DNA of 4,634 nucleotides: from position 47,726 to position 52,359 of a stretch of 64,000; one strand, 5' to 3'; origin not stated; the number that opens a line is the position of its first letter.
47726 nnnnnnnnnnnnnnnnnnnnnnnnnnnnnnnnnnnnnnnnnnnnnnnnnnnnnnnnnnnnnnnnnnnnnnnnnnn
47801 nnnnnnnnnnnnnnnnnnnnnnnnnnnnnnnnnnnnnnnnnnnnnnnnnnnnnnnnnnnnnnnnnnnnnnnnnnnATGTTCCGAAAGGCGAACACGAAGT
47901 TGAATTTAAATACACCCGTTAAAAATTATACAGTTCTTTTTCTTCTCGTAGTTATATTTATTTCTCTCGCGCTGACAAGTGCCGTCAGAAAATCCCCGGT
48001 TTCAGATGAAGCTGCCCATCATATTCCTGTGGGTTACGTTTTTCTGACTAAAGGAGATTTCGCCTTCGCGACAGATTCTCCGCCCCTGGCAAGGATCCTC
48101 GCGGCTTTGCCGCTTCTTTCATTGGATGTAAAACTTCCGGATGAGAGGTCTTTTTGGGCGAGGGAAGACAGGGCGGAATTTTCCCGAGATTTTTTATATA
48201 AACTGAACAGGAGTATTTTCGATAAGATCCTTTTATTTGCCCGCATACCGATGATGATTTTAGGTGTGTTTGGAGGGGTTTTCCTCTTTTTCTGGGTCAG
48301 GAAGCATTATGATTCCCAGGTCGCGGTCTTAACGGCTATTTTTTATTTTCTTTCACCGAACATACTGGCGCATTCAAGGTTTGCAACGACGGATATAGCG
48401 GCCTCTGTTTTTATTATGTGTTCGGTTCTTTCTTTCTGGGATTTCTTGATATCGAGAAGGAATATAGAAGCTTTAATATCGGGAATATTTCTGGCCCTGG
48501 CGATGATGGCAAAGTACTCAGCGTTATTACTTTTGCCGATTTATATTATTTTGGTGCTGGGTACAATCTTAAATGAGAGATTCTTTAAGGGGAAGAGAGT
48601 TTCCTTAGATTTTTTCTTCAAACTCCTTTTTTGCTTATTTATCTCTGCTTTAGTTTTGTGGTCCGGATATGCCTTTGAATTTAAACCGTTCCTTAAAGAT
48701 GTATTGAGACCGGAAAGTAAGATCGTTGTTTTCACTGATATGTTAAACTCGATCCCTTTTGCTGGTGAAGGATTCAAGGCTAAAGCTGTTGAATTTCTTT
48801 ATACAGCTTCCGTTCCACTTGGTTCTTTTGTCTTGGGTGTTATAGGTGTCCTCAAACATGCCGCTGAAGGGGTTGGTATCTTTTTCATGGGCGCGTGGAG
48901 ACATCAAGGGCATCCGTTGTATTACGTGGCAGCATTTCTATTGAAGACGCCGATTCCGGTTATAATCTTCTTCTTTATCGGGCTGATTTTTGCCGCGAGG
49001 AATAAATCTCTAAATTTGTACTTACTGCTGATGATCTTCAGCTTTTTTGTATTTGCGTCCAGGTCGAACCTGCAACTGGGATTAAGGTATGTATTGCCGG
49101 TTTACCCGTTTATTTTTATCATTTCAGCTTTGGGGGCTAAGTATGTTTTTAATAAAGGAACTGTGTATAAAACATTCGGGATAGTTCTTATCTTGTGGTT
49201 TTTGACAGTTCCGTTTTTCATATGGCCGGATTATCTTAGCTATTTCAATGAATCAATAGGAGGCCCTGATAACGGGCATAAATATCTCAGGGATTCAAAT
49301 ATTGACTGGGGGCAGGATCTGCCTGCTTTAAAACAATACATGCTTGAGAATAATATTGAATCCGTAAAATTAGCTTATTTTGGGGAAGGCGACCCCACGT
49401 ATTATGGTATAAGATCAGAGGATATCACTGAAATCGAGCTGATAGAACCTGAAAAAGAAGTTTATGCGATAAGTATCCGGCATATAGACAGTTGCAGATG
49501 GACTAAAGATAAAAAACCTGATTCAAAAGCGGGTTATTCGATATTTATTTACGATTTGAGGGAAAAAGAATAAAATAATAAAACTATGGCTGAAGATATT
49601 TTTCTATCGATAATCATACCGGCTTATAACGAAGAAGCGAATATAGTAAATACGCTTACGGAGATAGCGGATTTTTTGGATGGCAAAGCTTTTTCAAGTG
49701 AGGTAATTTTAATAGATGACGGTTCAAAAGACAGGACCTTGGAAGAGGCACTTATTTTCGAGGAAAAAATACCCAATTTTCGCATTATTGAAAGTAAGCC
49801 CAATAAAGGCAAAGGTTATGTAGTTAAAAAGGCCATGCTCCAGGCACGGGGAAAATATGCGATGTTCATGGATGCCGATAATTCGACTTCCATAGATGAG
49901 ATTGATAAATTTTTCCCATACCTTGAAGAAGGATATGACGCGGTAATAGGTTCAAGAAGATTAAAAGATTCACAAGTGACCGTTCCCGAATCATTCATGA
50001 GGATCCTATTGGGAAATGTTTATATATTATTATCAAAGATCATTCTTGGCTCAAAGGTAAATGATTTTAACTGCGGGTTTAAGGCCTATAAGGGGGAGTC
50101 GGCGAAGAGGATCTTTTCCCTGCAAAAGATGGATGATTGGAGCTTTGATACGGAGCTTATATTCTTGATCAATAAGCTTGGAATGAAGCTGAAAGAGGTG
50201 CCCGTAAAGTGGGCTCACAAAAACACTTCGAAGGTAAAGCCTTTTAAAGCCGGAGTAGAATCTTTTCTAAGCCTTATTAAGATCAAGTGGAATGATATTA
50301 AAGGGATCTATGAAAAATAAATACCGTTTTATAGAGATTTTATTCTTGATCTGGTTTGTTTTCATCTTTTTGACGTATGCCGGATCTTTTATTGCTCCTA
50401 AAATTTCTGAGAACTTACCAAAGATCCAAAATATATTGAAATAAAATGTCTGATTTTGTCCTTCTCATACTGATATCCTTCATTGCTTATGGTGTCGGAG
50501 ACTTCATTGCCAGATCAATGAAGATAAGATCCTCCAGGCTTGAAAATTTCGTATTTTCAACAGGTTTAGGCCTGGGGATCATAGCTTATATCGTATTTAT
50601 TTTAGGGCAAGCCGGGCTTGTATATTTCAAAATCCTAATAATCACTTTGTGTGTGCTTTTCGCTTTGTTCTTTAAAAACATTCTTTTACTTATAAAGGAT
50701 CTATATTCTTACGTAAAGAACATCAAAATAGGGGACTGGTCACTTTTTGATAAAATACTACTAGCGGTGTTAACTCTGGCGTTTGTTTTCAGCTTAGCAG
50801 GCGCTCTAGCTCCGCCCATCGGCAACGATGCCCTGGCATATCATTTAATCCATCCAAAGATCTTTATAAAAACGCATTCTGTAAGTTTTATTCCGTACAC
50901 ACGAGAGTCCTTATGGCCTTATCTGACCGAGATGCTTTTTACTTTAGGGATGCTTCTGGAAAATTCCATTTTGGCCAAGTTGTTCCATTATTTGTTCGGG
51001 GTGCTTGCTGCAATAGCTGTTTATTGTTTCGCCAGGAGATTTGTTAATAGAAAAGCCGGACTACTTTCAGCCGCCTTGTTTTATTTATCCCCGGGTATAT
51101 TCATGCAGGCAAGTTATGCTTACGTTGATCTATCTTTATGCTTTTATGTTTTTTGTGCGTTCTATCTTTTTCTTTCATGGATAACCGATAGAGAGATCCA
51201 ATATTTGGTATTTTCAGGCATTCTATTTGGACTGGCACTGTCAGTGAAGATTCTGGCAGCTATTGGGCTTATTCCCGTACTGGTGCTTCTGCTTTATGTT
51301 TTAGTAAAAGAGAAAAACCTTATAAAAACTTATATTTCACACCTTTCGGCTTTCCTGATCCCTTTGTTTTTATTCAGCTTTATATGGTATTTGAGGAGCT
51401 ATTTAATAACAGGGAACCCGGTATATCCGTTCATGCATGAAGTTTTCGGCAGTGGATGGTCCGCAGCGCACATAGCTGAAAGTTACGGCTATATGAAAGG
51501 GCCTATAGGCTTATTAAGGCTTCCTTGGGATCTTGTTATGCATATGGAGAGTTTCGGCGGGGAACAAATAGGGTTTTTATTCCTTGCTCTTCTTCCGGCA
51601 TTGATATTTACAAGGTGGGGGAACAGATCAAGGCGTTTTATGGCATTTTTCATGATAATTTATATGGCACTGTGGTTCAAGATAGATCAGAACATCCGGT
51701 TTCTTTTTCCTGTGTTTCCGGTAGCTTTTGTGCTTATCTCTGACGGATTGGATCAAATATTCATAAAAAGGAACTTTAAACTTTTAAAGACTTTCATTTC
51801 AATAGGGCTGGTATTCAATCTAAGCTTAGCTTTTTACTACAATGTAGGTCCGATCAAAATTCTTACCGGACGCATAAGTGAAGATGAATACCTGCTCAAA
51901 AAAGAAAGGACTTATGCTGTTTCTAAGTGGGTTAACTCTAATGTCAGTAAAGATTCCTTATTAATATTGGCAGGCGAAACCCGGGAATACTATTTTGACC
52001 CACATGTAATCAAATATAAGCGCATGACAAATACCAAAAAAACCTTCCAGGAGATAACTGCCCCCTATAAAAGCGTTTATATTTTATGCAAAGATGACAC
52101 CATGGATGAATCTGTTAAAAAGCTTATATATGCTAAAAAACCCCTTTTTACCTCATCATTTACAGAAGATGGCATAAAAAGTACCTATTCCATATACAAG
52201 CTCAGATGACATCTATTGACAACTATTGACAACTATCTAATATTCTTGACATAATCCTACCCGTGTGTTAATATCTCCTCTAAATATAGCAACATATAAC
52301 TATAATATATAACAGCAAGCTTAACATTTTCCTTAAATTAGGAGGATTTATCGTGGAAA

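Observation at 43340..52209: Lipid-linked, GT-C-rich glycosylation system: two ArnC/DPM1-like GT2 plus four GT-C transferases, with no Wzx/Wzy/WaaL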

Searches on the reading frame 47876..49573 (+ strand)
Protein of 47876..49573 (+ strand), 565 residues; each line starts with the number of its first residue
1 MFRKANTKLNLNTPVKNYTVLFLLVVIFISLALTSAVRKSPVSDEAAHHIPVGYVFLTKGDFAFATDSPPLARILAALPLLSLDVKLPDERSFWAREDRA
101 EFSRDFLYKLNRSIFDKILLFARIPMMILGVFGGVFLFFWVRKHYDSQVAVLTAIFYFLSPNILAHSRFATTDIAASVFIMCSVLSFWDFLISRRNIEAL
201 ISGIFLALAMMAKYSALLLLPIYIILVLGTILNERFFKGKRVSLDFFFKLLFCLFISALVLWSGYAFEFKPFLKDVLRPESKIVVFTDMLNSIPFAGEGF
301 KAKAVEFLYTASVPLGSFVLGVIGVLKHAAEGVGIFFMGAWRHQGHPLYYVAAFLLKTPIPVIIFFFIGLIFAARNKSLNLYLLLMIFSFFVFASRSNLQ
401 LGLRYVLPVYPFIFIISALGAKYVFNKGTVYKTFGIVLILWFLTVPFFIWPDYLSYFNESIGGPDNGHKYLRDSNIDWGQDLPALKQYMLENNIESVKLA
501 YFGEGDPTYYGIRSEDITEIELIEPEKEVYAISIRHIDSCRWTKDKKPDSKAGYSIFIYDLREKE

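Call 4: search_protein_families(library=pfam, proteins=[window:47876-49573:+], max_evalue=0.01)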
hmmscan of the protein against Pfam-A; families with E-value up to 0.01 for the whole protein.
window:47876-49573:+ (565 aa): 2 families
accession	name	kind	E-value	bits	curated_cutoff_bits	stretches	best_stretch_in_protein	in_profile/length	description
PF13231.12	PMT_2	-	5.1e-12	46.7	26.1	1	106-244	8-145/160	Dolichyl-phosphate-mannose-protein mannosyltransferase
PF02366.24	PMT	-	1.8e-08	34.7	22.7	1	121-256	84-227/245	Dolichyl-phosphate-mannose-protein mannosyltransferase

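Call 6: search_protein_families(library=ncbifam, proteins=[window:47876-49573:+], max_evalue=0.01)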
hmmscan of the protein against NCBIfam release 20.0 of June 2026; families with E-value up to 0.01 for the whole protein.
window:47876-49573:+ (565 aa): 1 family
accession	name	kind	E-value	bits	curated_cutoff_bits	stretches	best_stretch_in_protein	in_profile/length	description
TIGR03663.1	TIGR03663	subfamily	1.2e-06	27.8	126.25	1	106-378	54-289/435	flippase activity-associated protein Agl23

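Call 11: search_solved_structures(query=window:47876-49573:+, max_evalue=1, show_alignments=2)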
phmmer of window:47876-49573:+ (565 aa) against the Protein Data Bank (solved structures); distinct sequences matched with E-value up to 1: 0.

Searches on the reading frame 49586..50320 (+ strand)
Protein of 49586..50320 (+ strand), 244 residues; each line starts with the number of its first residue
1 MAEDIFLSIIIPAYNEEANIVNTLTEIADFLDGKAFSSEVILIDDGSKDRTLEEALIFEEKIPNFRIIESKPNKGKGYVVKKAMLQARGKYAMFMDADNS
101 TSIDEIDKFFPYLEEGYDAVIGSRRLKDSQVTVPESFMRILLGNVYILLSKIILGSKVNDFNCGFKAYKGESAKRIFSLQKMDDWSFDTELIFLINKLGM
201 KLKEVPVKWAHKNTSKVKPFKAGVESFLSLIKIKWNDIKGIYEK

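Call 4: search_protein_families(library=pfam, proteins=[window:49586-50320:+], max_evalue=0.01)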
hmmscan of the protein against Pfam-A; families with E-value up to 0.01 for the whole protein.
window:49586-50320:+ (244 aa): 3 families
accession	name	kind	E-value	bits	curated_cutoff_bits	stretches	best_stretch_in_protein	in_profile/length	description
PF00535.33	Glycos_transf_2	-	1.1e-27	97.4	23.3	1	8-176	1-167/168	Glycosyl transferase family 2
PF13641.12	Glyco_tranf_2_3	-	1.1e-06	29.3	27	1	7-128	3-127/230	Glycosyltransferase like family 2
PF10111.15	Glyco_tranf_2_2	-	1.8e-06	28.1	27.3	1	8-109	1-102/276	Glycosyltransferase like family 2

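Call 6: search_protein_families(library=ncbifam, proteins=[window:49586-50320:+], max_evalue=0.01)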
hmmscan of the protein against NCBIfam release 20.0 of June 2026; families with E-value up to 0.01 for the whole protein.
window:49586-50320:+ (244 aa): 26 families (the best 25 are shown)
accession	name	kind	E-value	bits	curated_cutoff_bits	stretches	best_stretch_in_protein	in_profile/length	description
NF041391.1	DPhHxTase_Halo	equivalog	3.1e-22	78.6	375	1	13-235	3-210/213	dolichyl-phosphate hexose transferase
TIGR04182.1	glyco_TIGR04182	equivalog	2.7e-18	66.4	325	1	8-232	3-216/293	S-layer glycoprotein N-glycosyltransferase AglJ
NF047588.1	GlcsyltransPgfSStrep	equivalog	3.3e-16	59.4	500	1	7-186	3-177/308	glycosyltransferase PgfS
TIGR03937.1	PgaC_IcaA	equivalog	5.5e-16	58.5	422.3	1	6-101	46-138/407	poly-beta-1,6-N-acetyl-D-glucosamine synthase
NF007482.0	PRK10073.1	equivalog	1.2e-12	47.6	423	1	5-100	6-97/334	glycosyltransferase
NF007986.1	PRK10714.1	equivalog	3e-12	46.2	529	1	7-218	8-209/316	undecaprenyl-phosphate 4-deoxy-4-formamido-L-arabinose transferase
TIGR04283.1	glyco_like_mftF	equivalog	3.9e-12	46.2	182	1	7-108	1-92/221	TIGR04283 family arsenosugar biosynthesis glycosyltransferase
NF010496.0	PRK13915.1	equivalog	8e-12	44.8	262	1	7-99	33-127/307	glucosyl-3-phosphoglycerate synthase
NF058614.1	PPMAGASynPpgS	equivalog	1.7e-11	43.9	370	1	9-219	4-208/226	polyprenyl-phospho-N-acetylgalactosaminyl synthase PpgS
NF041875.1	EPS_EpsD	equivalog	5.6e-11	42.4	370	1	7-161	1-155/325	exopolysaccharide biosynthesis glycosyltransferase EpsD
NF038302.1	EPS_HpsE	equivalog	6.8e-11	41.7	300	1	7-140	3-139/307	hormogonium polysaccharide biosynthesis glycosyltransferase HpsE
NF047683.1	TeichurnBiosyTuaG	equivalog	1.1e-10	41.6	400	1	6-115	7-113/252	teichuronic acid biosynthesis protein TuaG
TIGR03111.1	glyc2_xrt_Gpos1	hypoth_equivalog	2.1e-08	33.4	363.95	1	7-114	51-157/439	TIGR03111 family XrtG-associated glycosyltransferase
TIGR04009.1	wcaE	equivalog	9.7e-07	28.3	369.2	1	6-99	2-93/248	colanic acid biosynthesis glycosyltransferase WcaE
NF050050.1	ProtGlycPglI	equivalog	1.3e-06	28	500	1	6-127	3-122/306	GalNAc(5)-diNAcBac-PP-undecaprenol beta-1,3-glucosyltransferase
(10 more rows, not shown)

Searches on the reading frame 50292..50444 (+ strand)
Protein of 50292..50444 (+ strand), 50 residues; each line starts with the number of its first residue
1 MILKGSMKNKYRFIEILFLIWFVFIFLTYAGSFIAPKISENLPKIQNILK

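Call 82: search_protein_families(library=pfam, proteins=[window:50292-50444:+], max_evalue=0.01)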
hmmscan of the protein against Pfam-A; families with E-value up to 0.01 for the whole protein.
window:50292-50444:+ (50 aa): 0 families

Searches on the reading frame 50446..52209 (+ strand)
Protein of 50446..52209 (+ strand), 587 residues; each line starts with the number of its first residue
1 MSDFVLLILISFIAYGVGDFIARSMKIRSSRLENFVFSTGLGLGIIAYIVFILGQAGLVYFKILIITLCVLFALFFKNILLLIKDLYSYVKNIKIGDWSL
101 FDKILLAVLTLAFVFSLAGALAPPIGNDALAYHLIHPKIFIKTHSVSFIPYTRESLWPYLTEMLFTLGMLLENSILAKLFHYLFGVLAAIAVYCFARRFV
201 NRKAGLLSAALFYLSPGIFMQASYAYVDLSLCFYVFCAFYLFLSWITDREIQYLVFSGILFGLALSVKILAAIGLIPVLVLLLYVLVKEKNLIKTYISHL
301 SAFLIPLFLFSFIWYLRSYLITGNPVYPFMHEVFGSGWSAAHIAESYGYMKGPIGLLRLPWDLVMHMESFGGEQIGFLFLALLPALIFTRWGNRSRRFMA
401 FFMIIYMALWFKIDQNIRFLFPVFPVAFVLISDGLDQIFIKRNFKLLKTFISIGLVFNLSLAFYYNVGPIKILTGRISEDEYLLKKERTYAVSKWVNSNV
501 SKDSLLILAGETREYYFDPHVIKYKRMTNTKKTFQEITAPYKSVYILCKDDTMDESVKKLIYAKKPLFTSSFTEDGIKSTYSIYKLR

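Call 4: search_protein_families(library=pfam, proteins=[window:50446-52209:+], max_evalue=0.01)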
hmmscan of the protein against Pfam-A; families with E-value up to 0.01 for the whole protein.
window:50446-52209:+ (587 aa): 2 families
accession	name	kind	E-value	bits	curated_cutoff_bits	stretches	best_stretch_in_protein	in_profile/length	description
PF13231.12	PMT_2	-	7e-13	49.5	26.1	1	166-314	11-160/160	Dolichyl-phosphate-mannose-protein mannosyltransferase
PF02366.24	PMT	-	3.9e-11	43.4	22.7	1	173-319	81-237/245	Dolichyl-phosphate-mannose-protein mannosyltransferase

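Call 6: search_protein_families(library=ncbifam, proteins=[window:50446-52209:+], max_evalue=0.01)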
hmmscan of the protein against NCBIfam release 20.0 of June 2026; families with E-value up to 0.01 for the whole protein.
window:50446-52209:+ (587 aa): 2 families
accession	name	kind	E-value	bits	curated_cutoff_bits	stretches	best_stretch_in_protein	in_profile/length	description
NF047510.1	LIC_10190_fam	subfamily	1.4e-08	33.9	100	1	165-338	154-323/424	LIC_10190 family membrane protein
TIGR04154.1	archaeo_STT3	subfamily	1.5e-05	23.6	450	1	177-287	98-224/831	oligosaccharyl transferase, archaeosortase A system-associated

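Call 12: search_solved_structures(query=window:50446-52209:+, max_evalue=1, show_alignments=2)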
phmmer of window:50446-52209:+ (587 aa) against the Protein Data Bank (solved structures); distinct sequences matched with E-value up to 1: 0.

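Call 20: find_homologous_proteins(query=window:50446-52209:+, max_evalue=0.00001)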
Query window:50446-52209:+ (587 aa): 94 proteins with E <= 0.00001 among 8000 candidates.
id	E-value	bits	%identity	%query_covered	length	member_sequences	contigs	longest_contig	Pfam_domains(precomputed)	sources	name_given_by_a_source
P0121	0.0e+0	1282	100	100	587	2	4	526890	PF02366.25,PF26626.1,PF13231.13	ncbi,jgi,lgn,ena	-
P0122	9.8e-189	647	51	100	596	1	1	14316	PF02366.25,PF26626.1,PF13231.13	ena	-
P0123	5.7e-182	625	49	100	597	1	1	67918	PF02366.25,PF13231.13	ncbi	-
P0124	4.0e-172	592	48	98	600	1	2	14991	PF02366.25,PF13231.13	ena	-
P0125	2.6e-169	583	48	100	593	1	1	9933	PF02366.25,PF26626.1,PF13231.13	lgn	-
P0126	6.5e-148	512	45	95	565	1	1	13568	PF02366.25,PF13231.13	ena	-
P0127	1.4e-147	511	45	100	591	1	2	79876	PF02366.25,PF13231.13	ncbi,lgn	-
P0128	6.2e-147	509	44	100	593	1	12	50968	PF02366.25,PF13231.13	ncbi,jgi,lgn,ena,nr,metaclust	ncbi:MAG: phospholipid carrier-dependent glycosyltransferase [Candidatus Orphnella occulta]|nr:phosp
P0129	2.9e-143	497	44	100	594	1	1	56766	PF02366.25,PF13231.13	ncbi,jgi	jgi:hypothetical protein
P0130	3.8e-143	497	43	100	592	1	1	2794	PF02366.25,PF26626.1,PF13231.13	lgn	-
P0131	1.1e-139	485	43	100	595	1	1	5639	PF02366.25,PF26626.1,PF13231.13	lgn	-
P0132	1.2e-139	485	44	100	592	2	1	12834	PF02366.25,PF13231.13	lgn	-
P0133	5.0e-139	483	42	100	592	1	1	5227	PF02366.25,PF26626.1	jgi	jgi:hypothetical protein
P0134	7.4e-137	476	43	96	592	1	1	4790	PF02366.25,PF13231.13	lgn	-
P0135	9.6e-137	476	42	100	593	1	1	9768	PF02366.25,PF26626.1,PF13231.13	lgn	-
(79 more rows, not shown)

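Call 40: search_solved_structures(query=A2, max_evalue=1, show_alignments=2)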
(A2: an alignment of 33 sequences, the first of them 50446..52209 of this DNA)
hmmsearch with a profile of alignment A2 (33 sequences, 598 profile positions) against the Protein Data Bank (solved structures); distinct sequences matched with E-value up to 1: 0.

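Call 45: predict_structure(alignment_id=A2)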
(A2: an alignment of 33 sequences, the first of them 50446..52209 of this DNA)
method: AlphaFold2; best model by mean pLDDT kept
length: 587 residues; sequences in the alignment: 33
mean_pLDDT: 92.6   pTM: 0.94
mean pLDDT of the five models: 92.6, 92.4, 91.7, 90.8, 90.4
residues with pLDDT >= 90: 446; 70-90: 126; 50-70: 15; < 50: 0
segments of 3 or more residues with pLDDT < 50: none
pLDDT, mean of each block of 10 residues (from residue 1): 95 98 92 96 99 97 98 98 92 89 94 97 88 94 91 87 98 96 98 98 96 95 94 99 97 98 96 97 93 90 98 94 87 78 63 88 89 87 94 97 96 91 98 93 82 93 96 97 95 97 93 94 80 85 93 78 94 90 95
secondary structure, 60 per line:
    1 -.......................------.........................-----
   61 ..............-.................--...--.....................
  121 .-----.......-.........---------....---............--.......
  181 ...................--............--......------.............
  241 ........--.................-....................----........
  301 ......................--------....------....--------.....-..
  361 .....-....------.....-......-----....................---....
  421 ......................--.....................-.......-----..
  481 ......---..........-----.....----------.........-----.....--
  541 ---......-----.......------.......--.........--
elements in order: H2-24 H31-55 H61-74 H76-92 H100-121 H127-133 H135-143 H153-156 H160-171 H174-199 H202-213 H216-221 H228-248 H251-267 H269-288 H293-322 H331-334 H341-344 H353-357 H359-365 H367-370 H377-381 H383-388 H394-413 H417-442 H445-465 H467-473 H479-486 H490-499 E505-509 E520-523 H524-528 H534-538 E544-549 H555-561 E568-574 E577-585

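Call 51: fold_search(model_id=the predicted structure, library=pdb)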
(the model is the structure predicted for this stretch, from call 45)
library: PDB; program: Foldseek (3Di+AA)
matches with E <= 10: 271; with E <= 0.001: 15
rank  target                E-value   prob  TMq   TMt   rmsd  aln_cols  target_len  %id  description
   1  5f15                  2.4e-08  1.00  0.50  0.53  12.0       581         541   14  Crystal Structure of ArnT from Cupriavidus metallidurans bound to Undecaprenyl phosphate (released 2016-02-17)
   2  5ezm                  9.0e-08  1.00  0.53  0.57   9.9       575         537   13  Crystal Structure of ArnT from Cupriavidus metallidurans in the apo state (released 2016-02-17)
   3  9s6t_A                1.4e-07  1.00  0.52  0.61   6.6       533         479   12  Ternary cryo-EM structure of chicken ALG12 with Dol25-PP-GlcNAc2Man7, Dol25-P-Man, and Fab (released 2026-03-18)
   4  9n9j_I                3.4e-06  1.00  0.47  0.41  11.1       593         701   13  Structure of a GRP94 folding intermediate engaged with a CCDC134- and FKBP11-bound secretory translocon (released 2025-11-19)
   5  9s6s_A                5.0e-06  1.00  0.49  0.52   8.6       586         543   13  Ternary cryo-EM structure of human ALG9 with Dol25-PP-GlcNAc2Man6, Dol25-P-Man and Fab (released 2026-03-18)
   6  9s6u_A                1.4e-05  1.00  0.51  0.54   8.3       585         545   12  Ternary cryo-EM structure of human ALG9 with Dol25-PP-GlcNAc2Man8, Dol25-P-Man and Fab (released 2026-03-18)
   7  8agc_A                1.4e-05  1.00  0.45  0.38  11.6       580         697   13  Structure of yeast oligosaccharylransferase complex with lipid-linked oligosaccharide and non-acceptor peptide bound (released 2022-12-07)
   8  8b6l_I                1.7e-05  1.00  0.44  0.39  10.6       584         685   13  Subtomogram average of the human Sec61-TRAP-OSTA-translocon (released 2022-12-07)
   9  3rce_A                2.9e-05  1.00  0.44  0.38  10.6       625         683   13  Bacterial oligosaccharyltransferase PglB (released 2011-06-15)
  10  9i5k_A                4.4e-05  1.00  0.45  0.52   7.8       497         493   12  Structure of the Chaetomium thermophilum Pmt4 homodimer (C2 symmetry) (released 2025-12-24)
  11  8age_A                4.8e-05  1.00  0.45  0.42  11.2       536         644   13  Structure of yeast oligosaccharylransferase complex with acceptor peptide bound (released 2022-12-07)
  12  3wak                  9.4e-05  1.00  0.42  0.31  13.3       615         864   16  Crystal structure of the Archaeoglobus fulgidus oligosaccharyltransferase (O29867_ARCFU) in the apo form (released 2013-10-30)
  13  5ogl_A                1.3e-04  1.00  0.47  0.41   9.3       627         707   13  Structure of bacterial oligosaccharyltransferase PglB in complex with an acceptor peptide and an lipid-linked oligosac (released 2017-10-25)
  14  8if8_C                4.8e-04  1.00  0.42  0.41  11.9       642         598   10  Arabinosyltransferase AftA (released 2023-05-31)
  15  6w98_A                8.3e-04  1.00  0.45  0.23   9.1       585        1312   12  Single-Particle Cryo-EM Structure of Arabinofuranosyltransferase AftD from Mycobacteria (released 2020-05-13)
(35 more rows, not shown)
